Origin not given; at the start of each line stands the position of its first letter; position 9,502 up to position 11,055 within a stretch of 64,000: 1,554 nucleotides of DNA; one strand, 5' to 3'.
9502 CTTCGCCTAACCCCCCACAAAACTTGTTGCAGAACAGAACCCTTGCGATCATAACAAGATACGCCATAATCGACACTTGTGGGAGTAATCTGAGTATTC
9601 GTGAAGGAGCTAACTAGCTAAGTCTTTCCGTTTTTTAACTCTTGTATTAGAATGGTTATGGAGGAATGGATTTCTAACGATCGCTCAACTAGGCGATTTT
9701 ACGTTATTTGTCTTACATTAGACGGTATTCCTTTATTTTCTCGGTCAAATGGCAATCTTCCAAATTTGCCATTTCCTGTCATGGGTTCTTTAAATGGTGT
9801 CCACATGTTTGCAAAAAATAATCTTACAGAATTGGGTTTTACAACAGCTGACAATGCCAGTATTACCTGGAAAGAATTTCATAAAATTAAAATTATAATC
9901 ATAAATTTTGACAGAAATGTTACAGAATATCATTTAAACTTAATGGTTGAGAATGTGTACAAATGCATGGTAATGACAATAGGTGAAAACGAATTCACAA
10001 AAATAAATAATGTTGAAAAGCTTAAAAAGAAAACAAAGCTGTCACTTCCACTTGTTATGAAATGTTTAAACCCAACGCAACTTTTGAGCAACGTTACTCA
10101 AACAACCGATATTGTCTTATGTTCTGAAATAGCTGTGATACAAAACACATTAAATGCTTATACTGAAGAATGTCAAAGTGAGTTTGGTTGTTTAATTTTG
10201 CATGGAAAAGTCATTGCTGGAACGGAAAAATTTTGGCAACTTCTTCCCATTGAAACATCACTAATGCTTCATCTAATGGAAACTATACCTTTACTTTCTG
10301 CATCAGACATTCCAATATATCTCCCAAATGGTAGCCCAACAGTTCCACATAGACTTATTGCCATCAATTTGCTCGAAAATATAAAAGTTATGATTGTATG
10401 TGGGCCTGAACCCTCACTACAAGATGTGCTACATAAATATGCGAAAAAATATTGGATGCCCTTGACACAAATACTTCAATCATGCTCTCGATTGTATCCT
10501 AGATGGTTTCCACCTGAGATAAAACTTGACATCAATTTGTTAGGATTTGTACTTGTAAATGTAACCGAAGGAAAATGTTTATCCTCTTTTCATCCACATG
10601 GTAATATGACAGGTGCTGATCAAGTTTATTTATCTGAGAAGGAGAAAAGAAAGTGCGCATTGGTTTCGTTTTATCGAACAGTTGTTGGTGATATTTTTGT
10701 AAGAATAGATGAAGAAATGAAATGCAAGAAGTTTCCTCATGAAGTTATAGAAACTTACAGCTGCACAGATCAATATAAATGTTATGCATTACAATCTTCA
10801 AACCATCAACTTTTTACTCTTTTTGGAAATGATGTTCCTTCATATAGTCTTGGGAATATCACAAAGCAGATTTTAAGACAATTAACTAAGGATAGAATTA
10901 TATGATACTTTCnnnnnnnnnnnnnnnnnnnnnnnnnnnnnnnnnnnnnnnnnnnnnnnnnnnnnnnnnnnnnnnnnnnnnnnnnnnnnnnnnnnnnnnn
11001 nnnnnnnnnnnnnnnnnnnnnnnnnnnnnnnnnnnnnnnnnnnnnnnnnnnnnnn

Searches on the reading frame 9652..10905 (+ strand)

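Call 57: search_protein_families(library=pfam, proteins=[window:9652-10905:+], max_evalue=0.001)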
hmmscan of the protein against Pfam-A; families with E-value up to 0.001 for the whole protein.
window:9652-10905:+ (417 aa): 3 families
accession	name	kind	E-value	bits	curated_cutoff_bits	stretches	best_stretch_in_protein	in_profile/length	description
PF19036.6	Fuz_longin_1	-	5.8e-20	72.2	26.1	1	17-136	2-123/125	First Longin domain of FUZ, MON1 and HPS1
PF19037.6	Fuz_longin_2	-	2.1e-14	53.9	23.8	1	176-268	3-97/98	Second Longin domain of FUZ, MON1 and HPS1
PF19038.6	Fuz_longin_3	-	9.1e-12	46.1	24.3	1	295-414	1-101/102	Third Longin domain of FUZ, MON1 and HPS1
